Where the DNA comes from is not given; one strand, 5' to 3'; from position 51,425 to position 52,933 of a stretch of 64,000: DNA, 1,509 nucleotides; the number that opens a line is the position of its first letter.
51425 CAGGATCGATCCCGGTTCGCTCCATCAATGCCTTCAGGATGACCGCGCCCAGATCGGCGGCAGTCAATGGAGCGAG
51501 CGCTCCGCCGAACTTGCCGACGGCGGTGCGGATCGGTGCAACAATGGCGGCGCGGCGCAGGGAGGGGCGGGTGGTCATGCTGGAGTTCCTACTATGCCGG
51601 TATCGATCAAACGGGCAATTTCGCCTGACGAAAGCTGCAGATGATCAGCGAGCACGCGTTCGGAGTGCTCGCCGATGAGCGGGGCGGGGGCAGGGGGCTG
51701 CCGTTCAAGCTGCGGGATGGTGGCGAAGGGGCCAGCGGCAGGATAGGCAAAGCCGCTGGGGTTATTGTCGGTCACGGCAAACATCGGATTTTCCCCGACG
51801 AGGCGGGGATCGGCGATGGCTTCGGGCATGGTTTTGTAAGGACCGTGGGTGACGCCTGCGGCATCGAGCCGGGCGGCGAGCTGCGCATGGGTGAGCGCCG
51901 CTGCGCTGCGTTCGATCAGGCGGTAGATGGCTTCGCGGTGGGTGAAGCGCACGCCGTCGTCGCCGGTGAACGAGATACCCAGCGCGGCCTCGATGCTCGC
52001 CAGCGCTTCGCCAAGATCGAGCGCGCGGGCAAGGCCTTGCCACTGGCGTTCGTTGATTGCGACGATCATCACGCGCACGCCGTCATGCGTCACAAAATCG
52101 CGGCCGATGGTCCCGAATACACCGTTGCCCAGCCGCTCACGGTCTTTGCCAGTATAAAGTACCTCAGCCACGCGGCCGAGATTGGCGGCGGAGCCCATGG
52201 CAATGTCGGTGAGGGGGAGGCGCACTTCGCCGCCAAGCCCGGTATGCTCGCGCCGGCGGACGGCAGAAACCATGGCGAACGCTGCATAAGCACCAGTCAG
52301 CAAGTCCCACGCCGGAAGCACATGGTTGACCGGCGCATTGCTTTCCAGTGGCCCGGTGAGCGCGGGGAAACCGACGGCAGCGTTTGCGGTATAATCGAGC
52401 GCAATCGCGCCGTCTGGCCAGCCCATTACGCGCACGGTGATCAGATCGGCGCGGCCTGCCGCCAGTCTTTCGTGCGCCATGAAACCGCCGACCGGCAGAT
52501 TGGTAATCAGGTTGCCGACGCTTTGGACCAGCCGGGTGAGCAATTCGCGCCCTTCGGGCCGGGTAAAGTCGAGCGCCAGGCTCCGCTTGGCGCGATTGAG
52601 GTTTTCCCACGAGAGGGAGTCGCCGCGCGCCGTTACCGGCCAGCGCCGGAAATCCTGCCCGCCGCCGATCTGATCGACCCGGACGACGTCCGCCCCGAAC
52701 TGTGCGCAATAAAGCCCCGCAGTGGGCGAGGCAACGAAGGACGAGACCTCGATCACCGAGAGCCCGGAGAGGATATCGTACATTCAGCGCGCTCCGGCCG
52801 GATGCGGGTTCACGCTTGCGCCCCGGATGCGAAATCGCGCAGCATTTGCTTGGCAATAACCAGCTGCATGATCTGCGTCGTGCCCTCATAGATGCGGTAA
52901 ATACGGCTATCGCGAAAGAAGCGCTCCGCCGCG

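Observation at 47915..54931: Operon joining beta-oxidation to Mcd, Mct and Meh: candidate catabolic route for methyl-branched dicarboxylates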

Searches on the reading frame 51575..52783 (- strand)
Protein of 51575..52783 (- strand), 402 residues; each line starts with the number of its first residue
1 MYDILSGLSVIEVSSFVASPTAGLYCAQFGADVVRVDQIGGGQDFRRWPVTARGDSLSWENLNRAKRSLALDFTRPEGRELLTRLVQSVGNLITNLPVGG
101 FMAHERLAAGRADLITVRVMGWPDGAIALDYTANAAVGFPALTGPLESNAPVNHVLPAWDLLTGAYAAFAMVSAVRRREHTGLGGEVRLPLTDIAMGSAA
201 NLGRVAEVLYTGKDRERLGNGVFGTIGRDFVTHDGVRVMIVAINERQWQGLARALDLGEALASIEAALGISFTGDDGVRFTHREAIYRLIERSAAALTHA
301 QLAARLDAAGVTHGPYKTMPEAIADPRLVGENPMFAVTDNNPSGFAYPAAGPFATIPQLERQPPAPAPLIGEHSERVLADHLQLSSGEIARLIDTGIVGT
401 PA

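Call 4: search_protein_families(library=pfam, proteins=[window:51575-52783:-])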
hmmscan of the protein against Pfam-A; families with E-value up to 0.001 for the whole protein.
window:51575-52783:- (402 aa): 1 family
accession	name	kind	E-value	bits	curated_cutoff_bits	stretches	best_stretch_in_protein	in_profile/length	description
PF02515.22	CoA_transf_3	-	9.2e-56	189.9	23.3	1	5-374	1-366/366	CoA-transferase family III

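Call 5: search_protein_families(library=ncbifam, proteins=[window:51575-52783:-])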
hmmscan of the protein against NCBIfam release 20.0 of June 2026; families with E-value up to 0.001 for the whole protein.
window:51575-52783:- (402 aa): 7 families
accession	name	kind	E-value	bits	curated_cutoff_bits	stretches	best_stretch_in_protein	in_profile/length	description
TIGR04253.1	mesacon_CoA_iso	equivalog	1e-103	347.4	725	1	4-401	2-403/403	2-methylfumaryl-CoA isomerase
NF052585.1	SucGlutTfsCaiB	equivalog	8.1e-36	123.4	750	1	5-380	8-387/394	succinate--glutarate CoA-transferase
NF003809.0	PRK05398.1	subfamily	3.6e-25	88.4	442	2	3-196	3-205/416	formyl-CoA transferase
NF041294.1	Scnl_mescCoAtase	equivalog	7.2e-23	81.3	700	1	5-378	4-380/381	succinyl-CoA:mesaconate CoA-transferase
TIGR03253.1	oxalate_frc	equivalog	1.2e-22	80.2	504.2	2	4-194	3-202/416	formyl-CoA transferase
NF008511.0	PRK11430.1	equivalog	6e-15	55.2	522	1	6-332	11-336/381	CoA:oxalate CoA-transferase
NF002914.1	PRK03525.1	equivalog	2.3e-06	26.8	413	1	2-398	7-397/400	L-carnitine CoA-transferase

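Call 7: search_solved_structures(query=window:51575-52783:-, max_evalue=1e-10)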
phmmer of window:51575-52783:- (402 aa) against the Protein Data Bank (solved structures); distinct sequences matched with E-value up to 1e-10: 22.
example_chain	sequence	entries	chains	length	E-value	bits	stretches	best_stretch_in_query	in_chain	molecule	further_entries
7xkg_A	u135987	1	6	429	2.4e-99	336.2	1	2-401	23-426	Acyl-CoA transferase/carnitine dehydratase-like protein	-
8apq_A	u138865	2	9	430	4.7e-96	325.3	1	3-401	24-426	2-methylfumaryl-CoA isomerase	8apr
10uh_A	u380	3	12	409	8.6e-26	94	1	5-398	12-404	Formyl-coenzyme a transferase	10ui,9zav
4ed9_A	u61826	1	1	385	1.1e-25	93.7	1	5-330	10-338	CAIB/BAIF family protein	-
9br6_A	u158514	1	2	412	1.6e-25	93.1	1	5-398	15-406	Succinate--hydroxymethylglutarate CoA-transferase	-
9br7_A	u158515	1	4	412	5.5e-25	91.3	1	5-398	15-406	Succinate--hydroxymethylglutarate CoA-transferase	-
2vjo_A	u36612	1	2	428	7.7e-13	51.4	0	5-196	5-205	FORMYL-COENZYME A TRANSFERASE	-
1p5h_A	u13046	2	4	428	7.8e-13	51.3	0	5-196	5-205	Formyl-coenzyme A transferase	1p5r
2vjk_A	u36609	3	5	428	1.5e-12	50.4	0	5-196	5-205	FORMYL-COENZYME A TRANSFERASE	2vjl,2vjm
2vjn_A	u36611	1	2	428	1.5e-12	50.4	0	5-196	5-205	FORMYL-COENZYME A TRANSFERASE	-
1t4c_A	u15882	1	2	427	1.8e-12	50.1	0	5-196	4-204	Formyl-CoA:oxalate CoA-transferase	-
9fn0_B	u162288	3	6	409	5.4e-12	48.6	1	5-394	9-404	Subunit of Benzylsuccinate CoA-transferase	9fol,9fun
1vgr_A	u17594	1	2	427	5.6e-12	48.5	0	5-196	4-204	Formyl-coenzyme A transferase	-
3ubm_A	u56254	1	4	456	7.9e-12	48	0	5-197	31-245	Formyl-CoA:oxalate CoA-transferase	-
1pqy_A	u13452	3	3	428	8.1e-12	48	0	5-197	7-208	Hypothetical protein yfdW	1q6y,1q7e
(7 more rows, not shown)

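Call 24: find_homologous_proteins(query=window:51575-52783:-, max_evalue=1e-30)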
Query window:51575-52783:- (402 aa): 6943 proteins with E <= 1e-30 among 8000 candidates; the best 120 are listed.
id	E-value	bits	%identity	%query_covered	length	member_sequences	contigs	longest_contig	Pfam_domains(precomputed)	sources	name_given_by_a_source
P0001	5.1e-263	890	100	100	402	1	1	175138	PF02515.23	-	-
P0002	2.5e-244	828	92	100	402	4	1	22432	PF02515.23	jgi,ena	-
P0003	2.1e-239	812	90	100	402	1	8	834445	PF02515.23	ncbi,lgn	-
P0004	7.7e-232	787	87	100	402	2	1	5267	PF02515.23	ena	-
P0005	6.1e-207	705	80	100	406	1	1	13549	PF02515.23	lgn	-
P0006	4.2e-205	699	79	100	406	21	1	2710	PF02515.23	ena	-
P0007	4.3e-205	699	78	100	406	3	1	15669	PF02515.23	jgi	jgi:2-methylfumaryl-CoA isomerase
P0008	2.7e-204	697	78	99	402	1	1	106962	PF02515.23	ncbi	-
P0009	4.4e-204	696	78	99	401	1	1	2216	PF02515.23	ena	-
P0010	6.1e-204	695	77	100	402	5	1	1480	PF02515.23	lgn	-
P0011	8.3e-204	695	76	100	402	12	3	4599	PF02515.23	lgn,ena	-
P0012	8.1e-203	692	77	100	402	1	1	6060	PF02515.23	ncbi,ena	-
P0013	9.9e-203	691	77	100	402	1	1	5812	PF02515.23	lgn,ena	-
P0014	1.1e-202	691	77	100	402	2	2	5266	PF02515.23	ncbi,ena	-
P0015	2.0e-202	690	76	99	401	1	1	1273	PF02515.23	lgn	-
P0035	6.0e-200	682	77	100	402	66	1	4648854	PF02515.23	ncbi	-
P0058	3.3e-196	670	74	100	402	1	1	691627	PF02515.23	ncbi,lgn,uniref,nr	ncbi:2-methylfumaryl-CoA isomerase [Novosphingobium kunmingense]|uniref:2-methylfumaryl-CoA isomeras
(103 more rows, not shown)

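Call 25: find_encoding_contigs(protein=P0035, flank=10000, max_places=2)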
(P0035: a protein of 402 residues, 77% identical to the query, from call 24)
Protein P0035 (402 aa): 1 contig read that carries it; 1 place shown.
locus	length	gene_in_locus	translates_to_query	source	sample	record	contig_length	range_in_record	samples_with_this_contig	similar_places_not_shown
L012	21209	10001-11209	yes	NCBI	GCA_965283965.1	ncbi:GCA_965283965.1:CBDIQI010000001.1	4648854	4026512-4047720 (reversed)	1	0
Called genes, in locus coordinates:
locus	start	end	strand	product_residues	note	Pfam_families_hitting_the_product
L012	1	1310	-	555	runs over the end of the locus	PF00732:GMC_oxred_N, PF05199:GMC_oxred_C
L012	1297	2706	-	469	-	PF00171:Aldedh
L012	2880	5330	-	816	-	PF07715:Plug, PF00593:TonB_dep_Rec_b-barrel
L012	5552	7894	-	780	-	PF00456:Transketolase_N, PF02779:Transket_pyr (weak), PF17831:PDH_E1_M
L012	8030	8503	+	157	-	PF13404:HTH_AsnC-type, PF13412:HTH_24, PF01037:AsnC_trans_reg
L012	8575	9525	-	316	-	PF01548:DEDD_Tnp_IS110, PF02371:Transposase_20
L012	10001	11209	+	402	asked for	PF02515:CoA_transf_3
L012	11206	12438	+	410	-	PF00108:Thiolase_N, PF02803:Thiolase_C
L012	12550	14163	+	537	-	PF02771:Acyl-CoA_dh_N, PF02770:Acyl-CoA_dh_M, PF00441:Acyl-CoA_dh_1, PF08028:Acyl-CoA_dh_2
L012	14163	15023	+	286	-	PF27832:Htd2 (faint)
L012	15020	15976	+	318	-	PF01370:Epimerase, PF05368:NmrA (weak), PF13460:NAD_binding_10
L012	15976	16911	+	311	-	PF00561:Abhydrolase_1, PF12146:Hydrolase_4, PF12697:Abhydrolase_6, PF00561:Abhydrolase_1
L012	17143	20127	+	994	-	PF07715:Plug, PF00593:TonB_dep_Rec_b-barrel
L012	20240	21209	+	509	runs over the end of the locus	PF04820:Trp_halogenase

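Call 26: find_encoding_contigs(protein=P0058, flank=10000, max_places=2)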
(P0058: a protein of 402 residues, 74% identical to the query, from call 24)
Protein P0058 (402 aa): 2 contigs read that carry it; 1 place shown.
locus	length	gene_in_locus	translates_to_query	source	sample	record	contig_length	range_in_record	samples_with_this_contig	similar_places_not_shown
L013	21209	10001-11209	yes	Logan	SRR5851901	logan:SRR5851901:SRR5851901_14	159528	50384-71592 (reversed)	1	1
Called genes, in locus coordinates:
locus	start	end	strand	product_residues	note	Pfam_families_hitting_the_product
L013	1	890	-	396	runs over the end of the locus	PF00144:Beta-lactamase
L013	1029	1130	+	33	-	-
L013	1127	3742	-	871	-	PF00809:Pterin_bind, PF02607:B12-binding_2, PF02310:B12-binding, PF02965:Met_synt_B12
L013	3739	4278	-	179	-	PF13302:Acetyltransf_3, PF00583:Acetyltransf_1, PF13673:Acetyltransf_10, PF13508:Acetyltransf_7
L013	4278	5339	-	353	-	PF02574:S-methyl_trans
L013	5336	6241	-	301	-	PF02219:MTHFR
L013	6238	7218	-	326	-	PF12840:HTH_20, PF01022:HTH_5, PF13489:Methyltransf_23, PF01209:Ubie_methyltran, PF13847:Methyltransf_31, PF08241:Methyltransf_11, PF08242:Methyltransf_12, PF13649:Methyltransf_25, +3 more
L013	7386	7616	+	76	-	-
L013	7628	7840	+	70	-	-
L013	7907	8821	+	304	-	PF00106:adh_short, PF08659:KR, PF13561:adh_short_C2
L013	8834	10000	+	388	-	PF02771:Acyl-CoA_dh_N, PF02770:Acyl-CoA_dh_M, PF11794:HpaB_N (weak), PF00441:Acyl-CoA_dh_1, PF22924:ACOX_C_alpha1 (weak), PF08028:Acyl-CoA_dh_2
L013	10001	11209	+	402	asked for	PF02515:CoA_transf_3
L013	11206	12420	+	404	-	PF00108:Thiolase_N, PF02803:Thiolase_C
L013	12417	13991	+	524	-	PF02771:Acyl-CoA_dh_N, PF02770:Acyl-CoA_dh_M, PF00441:Acyl-CoA_dh_1, PF08028:Acyl-CoA_dh_2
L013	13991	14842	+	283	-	PF13452:FAS1_DH_region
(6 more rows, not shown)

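Call 53: search_solved_structures(query=window:51575-52783:-, max_evalue=1e-80, show_alignments=2)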
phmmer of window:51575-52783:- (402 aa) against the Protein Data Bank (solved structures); distinct sequences matched with E-value up to 1e-80: 2.
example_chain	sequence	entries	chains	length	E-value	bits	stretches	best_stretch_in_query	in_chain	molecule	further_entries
7xkg_A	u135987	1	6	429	2.4e-99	336.2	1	2-401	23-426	Acyl-CoA transferase/carnitine dehydratase-like protein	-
8apq_A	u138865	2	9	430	4.7e-96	325.3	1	3-401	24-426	2-methylfumaryl-CoA isomerase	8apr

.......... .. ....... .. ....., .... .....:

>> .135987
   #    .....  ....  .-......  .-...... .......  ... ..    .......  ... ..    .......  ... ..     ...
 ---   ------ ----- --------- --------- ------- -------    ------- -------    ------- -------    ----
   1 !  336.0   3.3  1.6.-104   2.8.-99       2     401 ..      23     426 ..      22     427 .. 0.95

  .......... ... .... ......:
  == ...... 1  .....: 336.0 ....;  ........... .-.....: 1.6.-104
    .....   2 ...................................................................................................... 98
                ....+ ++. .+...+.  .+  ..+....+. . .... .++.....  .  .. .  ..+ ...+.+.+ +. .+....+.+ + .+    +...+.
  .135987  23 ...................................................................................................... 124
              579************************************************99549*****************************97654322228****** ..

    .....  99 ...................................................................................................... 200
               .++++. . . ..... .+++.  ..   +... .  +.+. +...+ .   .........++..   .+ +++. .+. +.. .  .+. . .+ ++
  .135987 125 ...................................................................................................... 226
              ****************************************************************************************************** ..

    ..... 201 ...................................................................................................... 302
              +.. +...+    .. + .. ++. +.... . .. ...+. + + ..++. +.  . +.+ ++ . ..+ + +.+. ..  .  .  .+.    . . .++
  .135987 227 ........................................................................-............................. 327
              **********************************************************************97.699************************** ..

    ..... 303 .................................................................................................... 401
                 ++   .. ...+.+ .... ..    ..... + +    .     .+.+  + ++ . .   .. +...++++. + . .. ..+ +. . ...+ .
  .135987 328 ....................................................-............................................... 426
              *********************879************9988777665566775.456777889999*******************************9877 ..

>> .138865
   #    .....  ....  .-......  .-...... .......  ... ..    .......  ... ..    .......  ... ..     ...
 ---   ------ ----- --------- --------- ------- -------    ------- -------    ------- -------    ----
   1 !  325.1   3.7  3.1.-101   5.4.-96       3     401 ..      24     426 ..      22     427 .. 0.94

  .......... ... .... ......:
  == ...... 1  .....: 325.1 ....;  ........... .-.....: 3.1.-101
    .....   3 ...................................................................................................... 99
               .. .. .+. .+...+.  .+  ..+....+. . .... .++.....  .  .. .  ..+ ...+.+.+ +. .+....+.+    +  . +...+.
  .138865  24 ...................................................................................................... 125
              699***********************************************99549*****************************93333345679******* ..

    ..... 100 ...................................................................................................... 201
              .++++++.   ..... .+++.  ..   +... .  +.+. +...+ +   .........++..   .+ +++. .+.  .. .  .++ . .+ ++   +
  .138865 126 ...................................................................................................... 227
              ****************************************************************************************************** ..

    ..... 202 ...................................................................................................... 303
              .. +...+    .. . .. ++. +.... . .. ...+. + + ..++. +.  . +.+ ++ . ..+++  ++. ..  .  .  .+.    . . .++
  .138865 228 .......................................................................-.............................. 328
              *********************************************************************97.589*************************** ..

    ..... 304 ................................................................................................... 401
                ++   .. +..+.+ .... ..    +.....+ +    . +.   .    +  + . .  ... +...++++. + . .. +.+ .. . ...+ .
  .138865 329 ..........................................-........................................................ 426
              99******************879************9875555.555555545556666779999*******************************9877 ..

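Call 54: find_related_loci(query=window:51575-52783:-, collection=genome_contigs, flank=10000)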
Query window:51575-52783:- (402 aa) in genome_contigs; peptide patterns used: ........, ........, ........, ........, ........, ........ (x = any residue, [..] = any of these).
600 stretches matched a pattern (row limit reached: there are more); 593 encode a relative of the query (tblastn E <= 1e-3); the best 80 are kept; 80 distinct loci.
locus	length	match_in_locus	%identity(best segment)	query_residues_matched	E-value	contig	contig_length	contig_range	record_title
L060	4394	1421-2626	77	1-402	0e+0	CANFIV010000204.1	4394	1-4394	MAG: Sphingomonadaceae bacterium isolate Jr-11may16-302 genome assembly, contig: Jr-11may16-C42473, whole genome shotgun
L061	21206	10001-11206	75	1-402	0e+0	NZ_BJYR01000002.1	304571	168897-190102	Novosphingobium sediminis strain NBRC 106119 sequence02, whole genome shotgun sequence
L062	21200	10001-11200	76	1-400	0e+0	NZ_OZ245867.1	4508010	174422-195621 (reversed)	MAG: Novosphingobium sp. isolate 24d4e9de-832c-4126-82e8-0d1c83bf2bf4 chromosome 1, complete sequence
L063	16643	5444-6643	75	1-400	0e+0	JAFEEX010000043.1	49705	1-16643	MAG: Proteobacteria bacterium isolate SZAS KAN-29 PROT-KAN-4__43__length-49705, whole genome shotgun sequence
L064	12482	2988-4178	71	1-399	0e+0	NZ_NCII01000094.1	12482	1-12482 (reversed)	MAG: Novosphingobium sp. 17-62-19 lw04302015_17_scaffold_902, whole genome shotgun sequence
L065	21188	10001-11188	68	1-399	2e-173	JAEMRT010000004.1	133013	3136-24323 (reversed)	MAG: Sphingopyxis sp. isolate SupBloom_Metag_073 Bloom_2_NODE_11_length_133013_cov_11.347914, whole genome shotgun seque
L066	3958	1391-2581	64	1-399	3e-179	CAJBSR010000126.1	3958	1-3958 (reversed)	MAG: uncultured Sphingomonadales bacterium isolate Loc090721-4m_bin-0453 genome assembly, contig: bin-0453:126/594, whol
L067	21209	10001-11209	67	1-400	4e-172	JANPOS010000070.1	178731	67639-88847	MAG: Novosphingobium sp. isolate VAR_83_metabat_82 VAR_83_k141_7001010, whole genome shotgun sequence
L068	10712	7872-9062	67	1-400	5e-172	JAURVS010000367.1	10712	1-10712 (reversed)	MAG: Sphingopyxis sp. isolate E1_maxbin.023_sub E1_k141_29259, whole genome shotgun sequence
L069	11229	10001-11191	66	1-400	2e-171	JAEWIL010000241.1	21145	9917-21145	MAG: Proteobacteria bacterium isolate OH_PBrB_107 k127_900905, whole genome shotgun sequence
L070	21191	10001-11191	67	1-400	9e-171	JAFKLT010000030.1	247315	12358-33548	MAG: Sphingomonadales bacterium isolate SCN18_30_10_14_R5_P_65_13 SCN18_30_10_14_R5_P_scaffold_67, whole genome shotgun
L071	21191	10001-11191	67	1-400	3e-169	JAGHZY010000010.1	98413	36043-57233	MAG: Sphingopyxis sp. isolate BIN8 scaffold10_cov0, whole genome shotgun sequence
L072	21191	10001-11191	67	1-400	3e-169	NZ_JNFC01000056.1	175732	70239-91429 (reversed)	Sphingopyxis sp. LC363 contig6, whole genome shotgun sequence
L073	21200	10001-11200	75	1-400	0e+0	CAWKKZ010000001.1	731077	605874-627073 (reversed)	MAG: uncultured Alphaproteobacteria bacterium isolate MFD04651.bin.1.18 genome assembly, contig: contig_2711, whole geno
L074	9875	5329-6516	67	1-399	2e-168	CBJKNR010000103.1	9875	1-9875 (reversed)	MAG TPA_asm: uncultured Sphingopyxis sp. isolate SRR27822725_metabat2_2 genome assembly, contig: ERZ27339441.565, whole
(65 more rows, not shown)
